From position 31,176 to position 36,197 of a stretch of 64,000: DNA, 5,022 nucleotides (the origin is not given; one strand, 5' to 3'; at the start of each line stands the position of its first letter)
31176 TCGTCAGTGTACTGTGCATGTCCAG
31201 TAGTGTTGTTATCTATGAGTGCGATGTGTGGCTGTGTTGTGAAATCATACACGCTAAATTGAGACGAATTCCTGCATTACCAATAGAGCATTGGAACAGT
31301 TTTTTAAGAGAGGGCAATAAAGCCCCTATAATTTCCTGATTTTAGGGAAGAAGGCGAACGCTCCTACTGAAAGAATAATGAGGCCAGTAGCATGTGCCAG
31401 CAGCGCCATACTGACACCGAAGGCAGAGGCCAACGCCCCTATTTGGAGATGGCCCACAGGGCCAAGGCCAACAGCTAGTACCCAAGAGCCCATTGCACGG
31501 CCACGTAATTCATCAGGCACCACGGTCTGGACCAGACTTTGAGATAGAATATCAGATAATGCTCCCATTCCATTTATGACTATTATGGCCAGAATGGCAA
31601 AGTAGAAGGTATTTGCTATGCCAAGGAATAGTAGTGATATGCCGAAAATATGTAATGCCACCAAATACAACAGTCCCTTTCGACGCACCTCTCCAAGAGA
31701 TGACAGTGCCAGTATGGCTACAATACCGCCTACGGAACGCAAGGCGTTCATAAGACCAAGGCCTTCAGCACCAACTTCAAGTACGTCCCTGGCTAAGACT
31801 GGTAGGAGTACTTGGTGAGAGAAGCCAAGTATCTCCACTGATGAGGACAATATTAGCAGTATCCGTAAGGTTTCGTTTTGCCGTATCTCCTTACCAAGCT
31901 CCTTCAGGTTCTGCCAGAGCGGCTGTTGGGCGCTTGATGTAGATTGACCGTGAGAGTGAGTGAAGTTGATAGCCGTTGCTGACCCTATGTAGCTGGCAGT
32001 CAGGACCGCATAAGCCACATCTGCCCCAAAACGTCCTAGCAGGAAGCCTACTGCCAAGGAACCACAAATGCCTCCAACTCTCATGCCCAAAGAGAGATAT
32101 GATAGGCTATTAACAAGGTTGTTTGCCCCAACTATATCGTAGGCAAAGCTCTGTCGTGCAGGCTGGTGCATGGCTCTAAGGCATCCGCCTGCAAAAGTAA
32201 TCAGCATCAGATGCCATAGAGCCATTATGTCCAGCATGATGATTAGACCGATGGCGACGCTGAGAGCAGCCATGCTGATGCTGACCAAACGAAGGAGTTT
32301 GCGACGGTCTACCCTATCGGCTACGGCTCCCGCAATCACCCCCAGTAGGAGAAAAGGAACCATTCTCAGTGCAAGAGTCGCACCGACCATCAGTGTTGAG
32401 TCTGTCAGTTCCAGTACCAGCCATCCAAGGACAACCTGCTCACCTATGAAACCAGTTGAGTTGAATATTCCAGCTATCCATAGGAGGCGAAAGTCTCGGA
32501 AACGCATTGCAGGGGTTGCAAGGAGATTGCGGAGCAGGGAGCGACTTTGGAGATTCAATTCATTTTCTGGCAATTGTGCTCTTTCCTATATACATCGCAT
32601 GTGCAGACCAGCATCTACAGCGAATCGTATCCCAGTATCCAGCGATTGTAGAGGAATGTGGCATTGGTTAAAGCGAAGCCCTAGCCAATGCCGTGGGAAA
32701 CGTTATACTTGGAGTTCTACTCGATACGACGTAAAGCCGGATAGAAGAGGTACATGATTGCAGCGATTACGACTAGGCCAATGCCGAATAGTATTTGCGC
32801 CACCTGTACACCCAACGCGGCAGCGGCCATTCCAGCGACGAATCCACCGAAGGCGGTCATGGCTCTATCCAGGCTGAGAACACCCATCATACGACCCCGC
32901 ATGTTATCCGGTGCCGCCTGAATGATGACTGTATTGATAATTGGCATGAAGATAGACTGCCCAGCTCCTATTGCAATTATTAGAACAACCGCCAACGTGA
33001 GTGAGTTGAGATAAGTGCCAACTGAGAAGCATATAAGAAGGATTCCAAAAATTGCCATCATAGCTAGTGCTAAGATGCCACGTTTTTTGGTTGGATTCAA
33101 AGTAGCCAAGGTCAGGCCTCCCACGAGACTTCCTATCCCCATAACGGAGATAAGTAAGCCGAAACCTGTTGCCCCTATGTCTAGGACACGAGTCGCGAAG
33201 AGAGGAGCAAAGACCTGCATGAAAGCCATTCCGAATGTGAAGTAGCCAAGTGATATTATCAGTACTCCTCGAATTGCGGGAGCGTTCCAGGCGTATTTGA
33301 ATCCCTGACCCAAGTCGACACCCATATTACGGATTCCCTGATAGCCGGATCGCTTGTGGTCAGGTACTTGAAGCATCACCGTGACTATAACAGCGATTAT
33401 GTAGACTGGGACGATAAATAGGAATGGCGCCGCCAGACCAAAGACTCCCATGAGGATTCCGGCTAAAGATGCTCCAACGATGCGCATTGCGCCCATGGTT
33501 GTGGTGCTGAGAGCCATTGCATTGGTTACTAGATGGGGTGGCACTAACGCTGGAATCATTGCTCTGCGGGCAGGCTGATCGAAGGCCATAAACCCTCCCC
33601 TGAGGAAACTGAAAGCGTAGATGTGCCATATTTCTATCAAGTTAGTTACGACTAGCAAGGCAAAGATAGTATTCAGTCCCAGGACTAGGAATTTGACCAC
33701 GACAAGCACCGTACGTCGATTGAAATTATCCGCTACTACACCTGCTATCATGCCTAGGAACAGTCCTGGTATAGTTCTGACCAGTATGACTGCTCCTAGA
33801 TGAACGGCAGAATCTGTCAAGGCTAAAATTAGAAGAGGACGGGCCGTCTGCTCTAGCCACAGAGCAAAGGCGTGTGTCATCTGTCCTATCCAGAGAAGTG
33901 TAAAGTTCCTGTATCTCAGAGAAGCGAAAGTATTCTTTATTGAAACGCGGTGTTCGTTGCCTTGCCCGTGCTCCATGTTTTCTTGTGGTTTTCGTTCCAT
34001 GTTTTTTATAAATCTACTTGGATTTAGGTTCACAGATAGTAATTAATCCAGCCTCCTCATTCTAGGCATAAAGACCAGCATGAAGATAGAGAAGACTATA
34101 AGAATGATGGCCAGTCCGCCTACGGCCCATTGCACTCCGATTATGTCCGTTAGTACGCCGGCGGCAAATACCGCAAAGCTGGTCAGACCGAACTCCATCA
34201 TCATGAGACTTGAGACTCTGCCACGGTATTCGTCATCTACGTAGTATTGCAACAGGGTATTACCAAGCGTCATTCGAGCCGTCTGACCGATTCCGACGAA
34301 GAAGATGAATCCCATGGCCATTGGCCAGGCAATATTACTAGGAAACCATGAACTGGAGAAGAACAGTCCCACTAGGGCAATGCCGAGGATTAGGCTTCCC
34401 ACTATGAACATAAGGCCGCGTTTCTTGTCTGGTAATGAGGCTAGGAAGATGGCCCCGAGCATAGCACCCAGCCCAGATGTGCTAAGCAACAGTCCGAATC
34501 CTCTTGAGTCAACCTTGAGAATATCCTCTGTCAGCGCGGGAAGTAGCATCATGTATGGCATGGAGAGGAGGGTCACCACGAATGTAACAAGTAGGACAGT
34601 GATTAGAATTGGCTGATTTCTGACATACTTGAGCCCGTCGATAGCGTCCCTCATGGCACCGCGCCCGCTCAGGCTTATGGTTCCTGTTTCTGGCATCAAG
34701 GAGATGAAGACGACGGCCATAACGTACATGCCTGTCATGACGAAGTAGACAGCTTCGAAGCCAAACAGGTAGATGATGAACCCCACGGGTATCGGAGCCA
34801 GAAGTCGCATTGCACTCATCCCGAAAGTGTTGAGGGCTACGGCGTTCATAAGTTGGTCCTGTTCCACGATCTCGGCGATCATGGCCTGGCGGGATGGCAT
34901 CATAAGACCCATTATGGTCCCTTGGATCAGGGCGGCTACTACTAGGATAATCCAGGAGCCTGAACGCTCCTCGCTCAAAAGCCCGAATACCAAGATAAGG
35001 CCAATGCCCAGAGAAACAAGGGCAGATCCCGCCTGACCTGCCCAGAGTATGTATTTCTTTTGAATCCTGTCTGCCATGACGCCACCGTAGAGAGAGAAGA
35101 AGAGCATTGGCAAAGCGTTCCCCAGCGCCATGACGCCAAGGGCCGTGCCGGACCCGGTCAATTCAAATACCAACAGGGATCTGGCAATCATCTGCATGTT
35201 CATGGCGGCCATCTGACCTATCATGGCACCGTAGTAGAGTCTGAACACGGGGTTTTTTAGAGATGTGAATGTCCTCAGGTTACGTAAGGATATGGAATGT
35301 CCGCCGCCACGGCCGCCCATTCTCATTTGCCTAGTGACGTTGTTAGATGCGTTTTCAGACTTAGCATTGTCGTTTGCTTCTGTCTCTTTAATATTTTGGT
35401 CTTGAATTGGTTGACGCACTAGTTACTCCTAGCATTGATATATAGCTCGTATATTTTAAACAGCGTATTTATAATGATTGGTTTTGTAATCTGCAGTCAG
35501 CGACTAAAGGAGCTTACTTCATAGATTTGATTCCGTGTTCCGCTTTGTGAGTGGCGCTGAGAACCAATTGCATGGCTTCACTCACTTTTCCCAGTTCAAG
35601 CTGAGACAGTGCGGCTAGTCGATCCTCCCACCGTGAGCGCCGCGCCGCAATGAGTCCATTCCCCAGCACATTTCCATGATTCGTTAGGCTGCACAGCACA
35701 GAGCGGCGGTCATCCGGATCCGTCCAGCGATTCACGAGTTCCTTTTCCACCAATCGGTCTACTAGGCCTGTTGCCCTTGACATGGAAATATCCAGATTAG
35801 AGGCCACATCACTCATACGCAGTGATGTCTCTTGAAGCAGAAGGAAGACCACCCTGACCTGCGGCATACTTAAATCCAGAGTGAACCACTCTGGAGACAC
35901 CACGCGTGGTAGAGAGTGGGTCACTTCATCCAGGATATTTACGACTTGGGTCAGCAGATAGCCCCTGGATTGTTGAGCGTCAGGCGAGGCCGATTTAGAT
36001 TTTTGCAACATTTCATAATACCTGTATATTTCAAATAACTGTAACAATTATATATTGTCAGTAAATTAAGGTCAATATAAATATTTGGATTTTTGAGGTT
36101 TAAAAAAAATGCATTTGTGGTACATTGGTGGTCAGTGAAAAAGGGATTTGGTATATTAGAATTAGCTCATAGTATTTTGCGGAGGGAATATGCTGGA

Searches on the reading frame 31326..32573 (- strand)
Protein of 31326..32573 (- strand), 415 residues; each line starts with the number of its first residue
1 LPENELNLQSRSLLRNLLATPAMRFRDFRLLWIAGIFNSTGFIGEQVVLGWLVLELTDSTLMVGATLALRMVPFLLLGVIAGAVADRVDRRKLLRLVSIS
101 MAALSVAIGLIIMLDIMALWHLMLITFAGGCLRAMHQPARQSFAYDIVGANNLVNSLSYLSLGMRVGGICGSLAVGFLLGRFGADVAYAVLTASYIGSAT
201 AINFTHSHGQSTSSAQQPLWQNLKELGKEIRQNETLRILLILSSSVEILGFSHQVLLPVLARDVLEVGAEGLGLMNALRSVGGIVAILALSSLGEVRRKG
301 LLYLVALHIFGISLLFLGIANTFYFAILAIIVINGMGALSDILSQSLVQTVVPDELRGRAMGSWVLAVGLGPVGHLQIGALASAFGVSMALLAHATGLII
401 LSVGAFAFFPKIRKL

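Call 6: search_protein_families(library=pfam, proteins=[window:31326-32573:-], max_evalue=0.01)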
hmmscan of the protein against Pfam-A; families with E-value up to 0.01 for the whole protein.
window:31326-32573:- (415 aa): 2 families
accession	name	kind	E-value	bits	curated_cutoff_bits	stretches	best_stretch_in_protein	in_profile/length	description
PF05977.19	MFS_3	-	4.9e-40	137.9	27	1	23-402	7-387/524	Transmembrane secretion effector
PF07690.21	MFS_1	-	2.7e-24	86.2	33.4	2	31-266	1-233/347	Major Facilitator Superfamily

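Call 7: search_protein_families(library=ncbifam, proteins=[window:31326-32573:-], max_evalue=0.01)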
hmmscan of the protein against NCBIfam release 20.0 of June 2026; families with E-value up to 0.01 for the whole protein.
window:31326-32573:- (415 aa): 12 families
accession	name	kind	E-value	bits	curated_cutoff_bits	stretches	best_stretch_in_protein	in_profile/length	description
TIGR00900.1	2A0121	subfamily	2.3e-38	132.5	319.6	1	28-386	1-364/364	H+ Antiporter protein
NF007792.0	PRK10489.1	equivalog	5.2e-30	104.8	324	1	25-414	16-404/419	enterobactin transporter EntS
NF012178.0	tet_MFS_V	exception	1.1e-14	54.4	640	1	23-407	5-394/409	tetracycline efflux MFS transporter Tet(V)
NF006386.0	PRK08633.1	equivalog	1.8e-12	45.9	1221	1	57-407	43-406/1147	acyl-[ACP]--phospholipid O-acyltransferase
NF052575.1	MFS_efflux_Tap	equivalog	4.4e-12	45.7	625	1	44-413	22-398/401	multidrug efflux MFS transporter Tap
NF000245.1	macrolide_MefA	exception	7.2e-12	45.1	675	1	49-413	32-400/405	macrolide efflux MFS transporter Mef(A)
NF000246.1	macrolide_MefC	exception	8.1e-11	41.6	870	1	25-408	7-393/407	macrolide efflux MFS transporter Mef(C)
NF005291.0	PRK06814.1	equivalog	8.1e-08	30.6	1349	1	59-317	50-311/1140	acyl-[ACP]--phospholipid O-acyltransferase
NF000051.1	macrolide_MefB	exception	5.3e-06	25.6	800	1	31-402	14-389/409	macrolide efflux MFS transporter Mef(B)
TIGR00711.1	efflux_EmrB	subfamily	3.6e-05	22.7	230.2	1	302-373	69-140/485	DHA2 family efflux MFS transporter permease subunit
TIGR00880.1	2_A_01_02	superfamily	4.8e-05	23.5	131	1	74-202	11-134/141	multidrug resistance protein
NF007927.0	PRK10642.1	equivalog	0.0005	18.9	544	1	47-126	49-131/500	glycine betaine/L-proline transporter ProP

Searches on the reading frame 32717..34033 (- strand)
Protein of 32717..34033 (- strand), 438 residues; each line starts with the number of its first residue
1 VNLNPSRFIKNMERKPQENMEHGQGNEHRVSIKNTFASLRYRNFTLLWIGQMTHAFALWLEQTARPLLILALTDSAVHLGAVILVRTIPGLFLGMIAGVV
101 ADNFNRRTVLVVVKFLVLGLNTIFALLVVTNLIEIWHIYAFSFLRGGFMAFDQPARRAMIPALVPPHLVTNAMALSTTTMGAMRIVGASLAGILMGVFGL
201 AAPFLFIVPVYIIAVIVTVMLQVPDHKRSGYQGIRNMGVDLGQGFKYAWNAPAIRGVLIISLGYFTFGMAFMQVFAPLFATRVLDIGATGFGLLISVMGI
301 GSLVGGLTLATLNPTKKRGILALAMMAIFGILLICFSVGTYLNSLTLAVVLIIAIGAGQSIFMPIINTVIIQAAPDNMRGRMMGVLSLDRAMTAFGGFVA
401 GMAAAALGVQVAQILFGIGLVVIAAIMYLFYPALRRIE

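Call 6: search_protein_families(library=pfam, proteins=[window:32717-34033:-], max_evalue=0.01)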
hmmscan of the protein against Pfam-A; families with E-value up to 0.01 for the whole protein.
window:32717-34033:- (438 aa): 2 families
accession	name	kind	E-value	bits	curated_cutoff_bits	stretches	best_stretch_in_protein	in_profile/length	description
PF05977.19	MFS_3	-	3.6e-38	131.7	27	1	35-430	3-393/524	Transmembrane secretion effector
PF07690.21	MFS_1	-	2.6e-29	102.7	33.4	1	47-387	1-336/347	Major Facilitator Superfamily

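Call 7: search_protein_families(library=ncbifam, proteins=[window:32717-34033:-], max_evalue=0.01)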
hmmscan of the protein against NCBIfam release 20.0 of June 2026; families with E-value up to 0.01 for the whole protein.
window:32717-34033:- (438 aa): 11 families
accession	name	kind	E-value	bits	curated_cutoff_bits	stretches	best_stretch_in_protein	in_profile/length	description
TIGR00900.1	2A0121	subfamily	2.9e-48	165.1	319.6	1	44-408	1-364/364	H+ Antiporter protein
NF007792.0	PRK10489.1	equivalog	5.1e-32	111.4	324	1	42-437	17-405/419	enterobactin transporter EntS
NF052575.1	MFS_efflux_Tap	equivalog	2.1e-16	59.9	625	1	63-437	25-400/401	multidrug efflux MFS transporter Tap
NF012178.0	tet_MFS_V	exception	2.9e-16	59.6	640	1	37-383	3-349/409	tetracycline efflux MFS transporter Tet(V)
NF000051.1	macrolide_MefB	exception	5e-13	48.8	800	1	44-427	11-392/409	macrolide efflux MFS transporter Mef(B)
NF000246.1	macrolide_MefC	exception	1.3e-12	47.5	870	1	41-424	7-389/407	macrolide efflux MFS transporter Mef(C)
NF006386.0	PRK08633.1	equivalog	1.5e-12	46.1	1221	1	81-430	51-407/1147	acyl-[ACP]--phospholipid O-acyltransferase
NF000245.1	macrolide_MefA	exception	7.4e-11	41.7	675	1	43-428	10-394/405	macrolide efflux MFS transporter Mef(A)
NF000154.1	macrolide_MefEN2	exception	9.7e-09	35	800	1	75-422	39-383/401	macrolide efflux MFS transporter Mef(En2)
TIGR00880.1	2_A_01_02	superfamily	5.6e-07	29.8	131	1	87-221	8-137/141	multidrug resistance protein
TIGR00895.1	2A0115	subfamily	5.6e-05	22.2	418.55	1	12-194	218-397/398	aromatic acid/H+ symport family MFS transporter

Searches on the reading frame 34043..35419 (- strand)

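Call 6: search_protein_families(library=pfam, proteins=[window:34043-35419:-], max_evalue=0.01)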
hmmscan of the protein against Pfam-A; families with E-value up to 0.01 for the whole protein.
window:34043-35419:- (458 aa): 3 families
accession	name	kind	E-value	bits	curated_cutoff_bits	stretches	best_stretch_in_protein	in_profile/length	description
PF07690.21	MFS_1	-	4.3e-35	121.7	33.4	2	67-298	6-229/347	Major Facilitator Superfamily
PF05977.19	MFS_3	-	1.6e-30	106.5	27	1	50-452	3-396/524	Transmembrane secretion effector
PF13347.12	MFS_2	-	5.2e-05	22.4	27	1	54-214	221-372/427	MFS/sugar transport protein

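Call 7: search_protein_families(library=ncbifam, proteins=[window:34043-35419:-], max_evalue=0.01)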
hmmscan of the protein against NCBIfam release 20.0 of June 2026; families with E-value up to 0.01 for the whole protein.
window:34043-35419:- (458 aa): 7 families
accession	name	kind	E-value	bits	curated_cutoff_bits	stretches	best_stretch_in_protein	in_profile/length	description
TIGR00900.1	2A0121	subfamily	1.7e-40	139.5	319.6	1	60-428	3-364/364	H+ Antiporter protein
NF007792.0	PRK10489.1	equivalog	2.4e-30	105.9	324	1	55-457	14-405/419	enterobactin transporter EntS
NF012178.0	tet_MFS_V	exception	8.8e-17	61.3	640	1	59-442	10-391/409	tetracycline efflux MFS transporter Tet(V)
TIGR00880.1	2_A_01_02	superfamily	1.6e-06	28.3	131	1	95-245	1-141/141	multidrug resistance protein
TIGR00881.1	2A0104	subfamily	1.1e-05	24.6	407.75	2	84-241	22-168/379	phosphoglycerate transporter protein PgtP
NF006386.0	PRK08633.1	equivalog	3.4e-05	21.8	1221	1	84-453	36-412/1147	acyl-[ACP]--phospholipid O-acyltransferase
TIGR00711.1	efflux_EmrB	subfamily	0.0042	15.9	230.2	1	155-242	89-178/485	DHA2 family efflux MFS transporter permease subunit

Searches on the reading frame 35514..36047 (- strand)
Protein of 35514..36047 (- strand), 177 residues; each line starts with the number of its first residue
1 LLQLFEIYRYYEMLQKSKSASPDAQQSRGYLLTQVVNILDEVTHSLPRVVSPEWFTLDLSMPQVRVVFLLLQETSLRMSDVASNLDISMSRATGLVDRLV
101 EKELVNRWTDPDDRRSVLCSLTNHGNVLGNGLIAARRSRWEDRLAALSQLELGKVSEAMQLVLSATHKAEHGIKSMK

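Call 6: search_protein_families(library=pfam, proteins=[window:35514-36047:-], max_evalue=0.01)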
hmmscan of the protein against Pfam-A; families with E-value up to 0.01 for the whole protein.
window:35514-36047:- (177 aa): 5 families
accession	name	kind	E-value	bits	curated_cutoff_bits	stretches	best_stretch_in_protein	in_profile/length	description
PF01047.28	MarR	-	1.5e-12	47.7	24.6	1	59-117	1-59/59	MarR family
PF12802.13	MarR_2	-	1.2e-06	29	27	1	58-116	2-61/61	MarR family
PF13463.12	HTH_27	-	4e-05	24.3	22.2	1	63-125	5-68/68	Winged helix DNA-binding domain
PF01978.25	TrmB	-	0.00012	22.3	25.6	1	57-107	4-54/68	Sugar-specific transcriptional regulator TrmB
PF22381.2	Staph_reg_Sar_Rot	-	0.00093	19.7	27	1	57-127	10-80/85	Transcriptional regulator SarA/Rot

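Call 7: search_protein_families(library=ncbifam, proteins=[window:35514-36047:-], max_evalue=0.01)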
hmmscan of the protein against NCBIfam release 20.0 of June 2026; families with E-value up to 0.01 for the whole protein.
window:35514-36047:- (177 aa): 14 families
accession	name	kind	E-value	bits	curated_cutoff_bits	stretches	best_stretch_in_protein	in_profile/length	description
NF041230.1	BagL_FevM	exception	2.8e-07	30.6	230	1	58-126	37-105/145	MarR family transcriptional regulator BagL/FevM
NF053777.1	Saro0803TransReg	equivalog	6e-07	29.2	200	1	54-127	30-103/140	Saro_0803 family transcriptional regulator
NF008565.1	PRK11512.1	equivalog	6.6e-07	29.4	240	1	54-128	33-107/144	multiple antibiotic resistance transcriptional regulator MarR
TIGR02337.1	HpaR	equivalog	1.4e-06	28.1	121.2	1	58-149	25-116/130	homoprotocatechuate degradation operon regulator HpaR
NF052638.1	TransRegOhrRVib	equivalog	2.1e-06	27.5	200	1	34-128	10-104/141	transcriptional regulator OhrR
NF052438.1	TransRegRv0880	equivalog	2.9e-06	27.2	220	1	59-164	32-137/143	Rv0880 family HTH-type transcriptional regulator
NF050133.1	TransRegFabT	equivalog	3e-06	27.6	200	1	58-128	26-96/138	fatty acid biosynthesis transcriptional regulator FabT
NF038251.1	AdcR_fam_Zn_TF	equivalog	4.8e-06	26.9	175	1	67-127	41-101/143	zinc-dependent MarR family transcriptional regulator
NF045593.1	bilirub_TF_BilQ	equivalog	1.7e-05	24.6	125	1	77-151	46-120/135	bilirubin utilization transcriptional regulator BilQ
NF053606.1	Sta1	subfamily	7.5e-05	22.8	80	1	55-112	14-71/100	Sta1 family transcriptional regulator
NF008122.0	PRK10870.1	equivalog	8.3e-05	22.4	157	1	73-167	69-163/176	transcriptional repressor MprA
TIGR04472.1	reg_rSAM_mob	hypoth_equivalog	0.00026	21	240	1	61-128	31-98/141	radical SAM mobile pair system MarR family transcriptional regulator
TIGR02868.1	CydC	equivalog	0.00043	19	329.05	1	9-106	91-187/530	thiol reductant ABC exporter subunit CydC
TIGR01889.1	Staph_reg_Sar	paralog_domain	0.003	17.9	62.6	1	58-124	22-92/109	staphylococcal accessory regulator family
